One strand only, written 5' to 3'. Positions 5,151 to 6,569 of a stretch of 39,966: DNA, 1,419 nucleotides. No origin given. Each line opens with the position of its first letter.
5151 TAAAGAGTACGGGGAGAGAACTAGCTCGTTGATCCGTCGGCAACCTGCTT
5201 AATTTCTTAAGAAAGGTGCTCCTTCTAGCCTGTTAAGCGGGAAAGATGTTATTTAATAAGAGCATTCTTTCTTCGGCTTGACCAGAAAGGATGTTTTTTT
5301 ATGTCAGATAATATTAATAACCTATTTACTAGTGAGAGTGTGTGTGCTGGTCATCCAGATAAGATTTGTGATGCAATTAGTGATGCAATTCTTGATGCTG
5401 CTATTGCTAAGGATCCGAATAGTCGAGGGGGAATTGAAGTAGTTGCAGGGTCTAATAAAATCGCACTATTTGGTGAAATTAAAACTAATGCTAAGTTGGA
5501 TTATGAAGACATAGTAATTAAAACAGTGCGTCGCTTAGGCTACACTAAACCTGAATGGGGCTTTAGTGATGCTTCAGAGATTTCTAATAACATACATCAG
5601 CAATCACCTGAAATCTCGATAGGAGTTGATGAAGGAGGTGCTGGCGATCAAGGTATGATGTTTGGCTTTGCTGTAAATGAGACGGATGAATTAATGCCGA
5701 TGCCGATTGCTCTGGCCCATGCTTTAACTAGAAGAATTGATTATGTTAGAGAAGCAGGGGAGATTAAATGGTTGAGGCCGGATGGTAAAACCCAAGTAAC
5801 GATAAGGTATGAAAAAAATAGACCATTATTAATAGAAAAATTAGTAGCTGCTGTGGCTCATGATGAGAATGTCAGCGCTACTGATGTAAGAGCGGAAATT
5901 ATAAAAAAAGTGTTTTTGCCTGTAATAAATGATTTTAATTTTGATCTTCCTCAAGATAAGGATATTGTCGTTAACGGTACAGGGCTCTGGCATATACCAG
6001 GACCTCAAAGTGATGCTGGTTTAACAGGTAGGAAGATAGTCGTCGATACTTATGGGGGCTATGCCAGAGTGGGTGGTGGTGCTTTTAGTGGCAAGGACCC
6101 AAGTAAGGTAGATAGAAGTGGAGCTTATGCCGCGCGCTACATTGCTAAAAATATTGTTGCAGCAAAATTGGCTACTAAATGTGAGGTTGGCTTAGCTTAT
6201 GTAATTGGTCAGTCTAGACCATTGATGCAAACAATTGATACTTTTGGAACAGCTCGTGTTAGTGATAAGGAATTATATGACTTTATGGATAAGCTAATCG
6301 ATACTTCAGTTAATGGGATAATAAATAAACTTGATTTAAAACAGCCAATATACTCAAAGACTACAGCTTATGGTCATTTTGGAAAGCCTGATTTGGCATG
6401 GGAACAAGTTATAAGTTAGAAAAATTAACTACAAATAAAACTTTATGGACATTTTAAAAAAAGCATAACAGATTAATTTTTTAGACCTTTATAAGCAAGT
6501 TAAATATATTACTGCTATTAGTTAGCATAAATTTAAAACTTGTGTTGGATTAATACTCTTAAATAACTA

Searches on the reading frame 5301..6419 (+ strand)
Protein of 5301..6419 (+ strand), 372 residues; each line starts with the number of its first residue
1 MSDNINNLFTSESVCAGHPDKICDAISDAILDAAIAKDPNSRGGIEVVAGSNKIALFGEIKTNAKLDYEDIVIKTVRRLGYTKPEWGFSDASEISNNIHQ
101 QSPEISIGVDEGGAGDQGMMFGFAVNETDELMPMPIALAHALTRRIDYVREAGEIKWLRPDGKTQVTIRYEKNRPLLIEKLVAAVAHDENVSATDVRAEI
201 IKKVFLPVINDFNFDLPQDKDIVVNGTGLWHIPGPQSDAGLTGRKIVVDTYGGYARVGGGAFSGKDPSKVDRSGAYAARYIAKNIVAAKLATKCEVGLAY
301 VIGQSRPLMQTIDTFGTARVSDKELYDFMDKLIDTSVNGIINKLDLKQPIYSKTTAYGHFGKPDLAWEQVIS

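Call 26: search_protein_families(library=pfam, proteins=[window:5301-6419:+], max_evalue=0.001)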
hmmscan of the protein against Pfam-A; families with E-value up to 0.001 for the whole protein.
window:5301-6419:+ (372 aa): 3 families
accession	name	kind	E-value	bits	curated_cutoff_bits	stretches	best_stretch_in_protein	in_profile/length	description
PF02773.21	S-AdoMet_synt_C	-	7.3e-60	201.3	25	1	232-369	1-138/138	S-adenosylmethionine synthetase, C-terminal domain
PF02772.21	S-AdoMet_synt_M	-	5.6e-38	130.2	29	1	112-228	2-118/120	S-adenosylmethionine synthetase, central domain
PF00438.25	S-AdoMet_synt_N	-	2.3e-32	111.9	33.1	1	7-103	2-99/99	S-adenosylmethionine synthetase, N-terminal domain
